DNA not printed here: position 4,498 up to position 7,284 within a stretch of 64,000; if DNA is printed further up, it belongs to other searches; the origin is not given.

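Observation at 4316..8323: Tmn-like membrane KAP NTPase in a three-gene cassette with a small two-TM protein and an overlapping 402-aa helical partner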

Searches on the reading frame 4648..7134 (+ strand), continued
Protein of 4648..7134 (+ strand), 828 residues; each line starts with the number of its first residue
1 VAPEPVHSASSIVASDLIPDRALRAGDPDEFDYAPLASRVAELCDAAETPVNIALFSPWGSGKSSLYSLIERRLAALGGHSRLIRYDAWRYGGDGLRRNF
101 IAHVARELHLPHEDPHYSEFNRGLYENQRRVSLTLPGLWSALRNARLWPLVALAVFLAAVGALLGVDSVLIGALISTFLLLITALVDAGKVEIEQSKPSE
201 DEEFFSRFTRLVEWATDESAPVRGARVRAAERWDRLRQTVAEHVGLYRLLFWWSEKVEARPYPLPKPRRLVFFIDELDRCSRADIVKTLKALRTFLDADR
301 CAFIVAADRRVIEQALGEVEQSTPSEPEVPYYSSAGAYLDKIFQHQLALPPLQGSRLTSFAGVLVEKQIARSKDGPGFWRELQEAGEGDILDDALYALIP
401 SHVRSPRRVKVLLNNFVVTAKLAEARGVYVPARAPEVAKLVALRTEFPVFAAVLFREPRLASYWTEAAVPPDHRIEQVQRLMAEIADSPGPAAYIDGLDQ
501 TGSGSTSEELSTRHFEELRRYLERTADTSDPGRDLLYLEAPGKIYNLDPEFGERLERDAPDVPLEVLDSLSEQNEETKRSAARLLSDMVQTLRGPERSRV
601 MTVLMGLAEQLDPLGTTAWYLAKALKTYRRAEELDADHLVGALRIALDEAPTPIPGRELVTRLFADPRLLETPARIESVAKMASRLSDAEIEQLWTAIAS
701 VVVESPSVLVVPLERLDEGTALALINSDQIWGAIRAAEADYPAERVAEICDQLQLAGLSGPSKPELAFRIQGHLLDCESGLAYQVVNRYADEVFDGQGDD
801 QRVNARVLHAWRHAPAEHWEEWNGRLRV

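Call 77: search_dna_similar(query=window:4648-7134:+, collection=plasmids, mode=protein, max_evalue=0.001, max_rows=15)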
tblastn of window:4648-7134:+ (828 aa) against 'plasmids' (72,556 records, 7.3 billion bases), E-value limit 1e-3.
Records with a match: 105; places in all: 105; records where one place covers at least 80% of the query: 0.
Best place of each record, by identity: <60% 105.
By first word of the organism name: Agrobacterium 14; Deinococcus 14; Rhizobium 11; Sinorhizobium 4; Rhodococcus 4; Paraburkholderia 4; Ensifer 3; Bradyrhizobium 3; Roseomonas 3; Mesorhizobium 2; and 37 more.
By predicted mobility (MOB-suite, as given by PLSDB): non-mobilizable 56; conjugative 35; mobilizable 14.
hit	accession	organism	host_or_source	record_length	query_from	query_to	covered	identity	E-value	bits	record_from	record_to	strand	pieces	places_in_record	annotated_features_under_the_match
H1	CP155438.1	Dietzia kunjamensis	cell culture,moss extract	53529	4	618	74%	34.6%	5e-86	307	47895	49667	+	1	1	P-loop NTPase fold protein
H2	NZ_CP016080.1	Mesorhizobium loti NZP2037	Lotus,cell culture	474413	18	605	71%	25.9%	4e-14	85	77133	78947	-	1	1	P-loop NTPase fold protein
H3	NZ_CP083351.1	Ensifer adhaerens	cell culture,The sample was isolated ...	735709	54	465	50%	26.5%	4e-12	78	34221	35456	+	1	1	P-loop NTPase fold protein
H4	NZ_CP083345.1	Ensifer adhaerens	cell culture,soil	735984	54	465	50%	26.5%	4e-12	78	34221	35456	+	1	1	P-loop NTPase fold protein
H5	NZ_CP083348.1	Ensifer adhaerens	cell culture,soil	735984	54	465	50%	26.5%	4e-12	78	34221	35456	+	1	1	P-loop NTPase fold protein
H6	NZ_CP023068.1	Sinorhizobium sojae CCBAU 05684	G.max,nodule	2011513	54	460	49%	26.0%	2e-11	76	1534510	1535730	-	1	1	record has no annotation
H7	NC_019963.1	Natrinema pellirubrum DSM 15624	-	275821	18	483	56%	22.0%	2e-14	86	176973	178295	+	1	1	P-loop NTPase fold protein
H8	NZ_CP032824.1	Aliarcobacter cryaerophilus ATCC 43158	bovine,cell culture,Aborted bovine ...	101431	50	428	46%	19.3%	7e-9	68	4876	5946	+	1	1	P-loop NTPase fold protein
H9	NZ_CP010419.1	Azotobacter chroococcum NCIMB 8003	cell culture,soil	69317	269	485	26%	28.4%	1e-8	67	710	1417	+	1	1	qatA: Qat anti-phage system ATPase QatA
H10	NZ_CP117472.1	Sphingobium sp. YC-XJ3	whole organism,Contaminated soil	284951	268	459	23%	30.8%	2e-6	60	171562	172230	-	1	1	qatA: Qat anti-phage system ATPase QatA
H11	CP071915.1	Ralstonia solanacearum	Pogostemon cablin,Single strain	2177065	268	490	27%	26.0%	3e-6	59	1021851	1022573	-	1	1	NTPase KAP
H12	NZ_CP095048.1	Hymenobacter cellulosilyticus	single cell,air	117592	269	493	27%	25.2%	2e-4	53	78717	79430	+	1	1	qatA: Qat anti-phage system ATPase QatA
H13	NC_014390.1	Butyrivibrio proteoclasticus B316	-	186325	269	498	28%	24.6%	2e-5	56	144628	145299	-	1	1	P-loop NTPase fold protein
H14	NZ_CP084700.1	Rhizobium ruizarguesonis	Pisum sativum L.,Cell culture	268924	213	448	29%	23.6%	2e-5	56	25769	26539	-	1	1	qatA: Qat anti-phage system ATPase QatA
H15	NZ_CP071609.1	Rhizobium binae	lentil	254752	270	469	24%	27.2%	5e-7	62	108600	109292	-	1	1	P-loop NTPase fold protein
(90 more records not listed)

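Call 78: predict_structure(alignment_id=A3)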
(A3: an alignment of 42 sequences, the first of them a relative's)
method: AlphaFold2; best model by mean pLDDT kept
length: 828 residues; sequences in the alignment: 42
mean_pLDDT: 79.7   pTM: 0.50
mean pLDDT of the five models: 79.7, 79.0, 78.2, 77.0, 76.2
residues with pLDDT >= 90: 252; 70-90: 375; 50-70: 160; < 50: 41
segments of 3 or more residues with pLDDT < 50: 1-6, 126-133, 190-197, 329-332, 493-504
pLDDT, mean of each block of 10 residues (from residue 1): 49 81 58 81 82 79 78 84 85 73 82 73 54 53 63 69 61 66 61 49 79 76 60 72 72 60 69 87 83 77 87 74 51 67 80 65 85 78 87 91 77 90 82 92 89 84 84 77 79 46 57 84 88 73 75 85 91 93 92 87 96 87 91 91 90 73 93 93 91 94 94 91 93 92 93 92 90 94 96 93 96 95 93
secondary structure, 60 per line:
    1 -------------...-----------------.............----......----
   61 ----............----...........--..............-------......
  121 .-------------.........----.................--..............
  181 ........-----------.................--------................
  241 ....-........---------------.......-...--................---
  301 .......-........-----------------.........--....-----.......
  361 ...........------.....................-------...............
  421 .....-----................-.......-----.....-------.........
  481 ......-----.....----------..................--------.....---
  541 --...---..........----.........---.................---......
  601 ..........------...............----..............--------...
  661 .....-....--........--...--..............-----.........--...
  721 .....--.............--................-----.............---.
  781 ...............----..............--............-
elements in order (helices of 4 or more, strands of 3 or more residues): H34-46 E51-56 H65-76 E81-87 H88-91 H94-107 H115-121 H135-143 H148-164 H167-188 H200-216 H225-244 H246-253 E269-275 H282-297 E301-307 H309-316 H334-342 E345-348 H354-371 H378-398 H406-425 H431-446 H448-454 H460-464 H472-486 H492-496 H507-524 H533-537 H549-558 H563-571 H575-591 H595-610 H617-631 H636-649 H658-665 H667-670 H673-680 H688-701 H707-715 H718-725 H728-740 H743-758 H764-776 H780-795 H800-813 H816-827

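Call 80: get_annotated_region(hit=H1, flank=5000)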
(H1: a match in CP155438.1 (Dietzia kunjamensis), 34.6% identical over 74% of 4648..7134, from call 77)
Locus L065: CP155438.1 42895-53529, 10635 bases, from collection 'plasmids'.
description: Dietzia kunjamensis strain BIM B-2035 plasmid pDK2035-53, complete sequence
organism: Dietzia kunjamensis (NCBI taxid 322509)
taxonomy: Bacteria; Actinomycetota; Actinomycetes; Mycobacteriales; Dietziaceae; Dietzia; Dietzia kunjamensis
host: -; source: cell culture,moss extract; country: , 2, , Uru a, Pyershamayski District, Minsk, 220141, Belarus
typing (MOB-suite, as given by PLSDB): mobilizable; relaxase MOBF
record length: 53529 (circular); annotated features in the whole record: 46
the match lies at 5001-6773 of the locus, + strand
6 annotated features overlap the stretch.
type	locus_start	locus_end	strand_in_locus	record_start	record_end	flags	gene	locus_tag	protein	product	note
CDS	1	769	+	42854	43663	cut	istB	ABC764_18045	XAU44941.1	IS21-like element helper ATPase IstB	-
CDS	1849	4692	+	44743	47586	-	-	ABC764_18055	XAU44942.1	DNA methyltransferase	-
CDS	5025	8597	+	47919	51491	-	-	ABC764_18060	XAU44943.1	P-loop NTPase fold protein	-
CDS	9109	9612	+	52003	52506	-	-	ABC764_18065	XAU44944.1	SHOCT domain-containing protein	-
CDS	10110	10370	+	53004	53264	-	-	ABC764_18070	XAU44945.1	ribbon-helix-helix protein, CopG family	-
CDS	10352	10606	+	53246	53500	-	-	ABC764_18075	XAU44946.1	hypothetical protein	-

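Call 81: fold_search(model_id=the predicted structure, library=pdb)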
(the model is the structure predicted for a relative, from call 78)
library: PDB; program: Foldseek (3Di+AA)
matches with E <= 10: 1148; with E <= 0.001: 0
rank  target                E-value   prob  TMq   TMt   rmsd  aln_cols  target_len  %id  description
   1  8hr8_A                1.0e-03  1.00  0.23  0.23  25.0      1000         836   10  Structure of heptameric RdrA ring (released 2023-02-01)
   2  8fnu_A                2.6e-03  1.00  0.27  0.28  23.7       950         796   11  Structure of RdrA from Streptococcus suis RADAR defense system (released 2023-02-01)
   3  8hra_C                3.4e-03  0.99  0.25  0.25  24.4      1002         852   10  Structure of heptameric RdrA ring in RNA-loading state (released 2023-02-01)
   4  1w5s_B                4.1e-03  1.00  0.21  0.38  16.1       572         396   10  Structure of the Aeropyrum Pernix ORC2 protein (ADP form) (released 2004-10-05)
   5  8hr8_H                4.4e-03  1.00  0.26  0.26  25.2       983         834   10  Structure of heptameric RdrA ring (released 2023-02-01)
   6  8hr8_F                4.6e-03  1.00  0.25  0.25  25.4      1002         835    9  Structure of heptameric RdrA ring (released 2023-02-01)
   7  8hr7_A                7.4e-03  0.99  0.25  0.24  24.8       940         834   10  Structure of RdrA-RdrB complex (released 2023-02-01)
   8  7jgr_A                8.0e-03  1.00  0.25  0.46  13.9       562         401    9  Structure of Drosophila ORC bound to DNA (84 bp) and Cdc6 (released 2020-09-09)
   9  8hr8_C                9.0e-03  0.98  0.25  0.25  23.9      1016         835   10  Structure of heptameric RdrA ring (released 2023-02-01)
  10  8hrb_A                9.0e-03  0.97  0.24  0.23  25.7      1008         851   10  Structure of tetradecameric RdrA ring in RNA-loading state (released 2023-02-01)
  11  9n74_SP               1.2e-02  0.75  0.14  0.07  31.5       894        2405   10  SSU processome maturation and disassembly, State H (released 2025-10-29)
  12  2qby_A                1.2e-02  1.00  0.23  0.45  12.9       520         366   12  Crystal structure of a heterodimer of Cdc6/Orc1 initiators bound to origin DNA (from S. solfataricus) (released 2007-09-11)
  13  3wyf_F                1.8e-02  0.77  0.14  0.12  31.9       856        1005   11  Crystal structure of Xpo1p-Yrb2p-Gsp1p-GTP complex (released 2014-11-12)
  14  9n6x_SP               2.2e-02  0.80  0.14  0.08  25.9       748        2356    9  SSU processome maturation and disassembly, State B (released 2025-11-05)
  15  4b8p_A                2.3e-02  0.90  0.14  0.21  17.9       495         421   12  rImp_alpha_A89NLS (released 2013-01-09)
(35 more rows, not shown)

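Call 94: search_protein_families(library=ncbifam, proteins=[L065:5025-8597:+], max_evalue=0.01)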
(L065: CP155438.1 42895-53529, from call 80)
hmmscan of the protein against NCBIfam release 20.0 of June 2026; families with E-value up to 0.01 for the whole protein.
L065:5025-8597:+ (1190 aa): 7 families
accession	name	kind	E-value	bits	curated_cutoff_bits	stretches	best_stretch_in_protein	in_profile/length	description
NF041923.1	QatA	equivalog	1.4e-25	90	600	1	15-311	7-283/628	Qat anti-phage system ATPase QatA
TIGR03864.1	PQQ_ABC_ATP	hypoth_equivalog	0.0022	17.5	302.25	1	28-88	15-75/236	ABC transporter, ATP-binding subunit, PQQ-dependent alcohol dehydrogenase system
NF049966.1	QH_SP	equivalog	0.0043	16.4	165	0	656-718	48-110/219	subtilisin-like serine protease QhpE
NF000475.1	tet_ABC_46_B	exception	0.0044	15.6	1250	1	20-90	345-415/578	tetracycline efflux ABC transporter Tet(46) subunit B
NF008364.0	PRK11160.1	equivalog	0.0064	15.1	630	0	24-89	350-415/575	heme ABC transporter ATP-binding protein/permease CydC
NF010068.0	PRK13548.1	equivalog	0.0075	15.4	261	0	28-83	19-74/261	heme ABC transporter ATP-binding protein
NF010178.0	PRK13657.1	equivalog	0.0078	14.7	733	0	21-89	342-410/588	glucan ABC transporter ATP-binding protein/ permease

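Call 99: search_protein_families(library=pfam, proteins=[L065:1849-4692:+], max_evalue=0.01)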
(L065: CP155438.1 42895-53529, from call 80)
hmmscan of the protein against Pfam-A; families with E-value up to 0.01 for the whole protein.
L065:1849-4692:+ (947 aa): 6 families
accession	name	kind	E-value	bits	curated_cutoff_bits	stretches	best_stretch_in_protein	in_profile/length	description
PF20473.4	MmeI_Mtase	-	8.7e-80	268.1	27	1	377-633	8-258/259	MmeI, DNA-methyltransferase domain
PF20466.3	MmeI_TRD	-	1.3e-55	188.5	27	1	657-862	1-207/207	MmeI, target recognition domain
PF20464.3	MmeI_N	-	4.6e-27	95.9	27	1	26-189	10-179/181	MmeI, N-terminal domain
PF20465.4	MmeI_hel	-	3.2e-17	63.5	27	1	217-291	3-75/75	MmeI, helicase spacer domain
PF20467.3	MmeI_C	-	5.4e-16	59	27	1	865-941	4-79/83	MmeI, C-terminal domain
PF07669.17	Eco57I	-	3.2e-05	24.5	25.3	1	490-579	49-143/171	Eco57I restriction-modification methylase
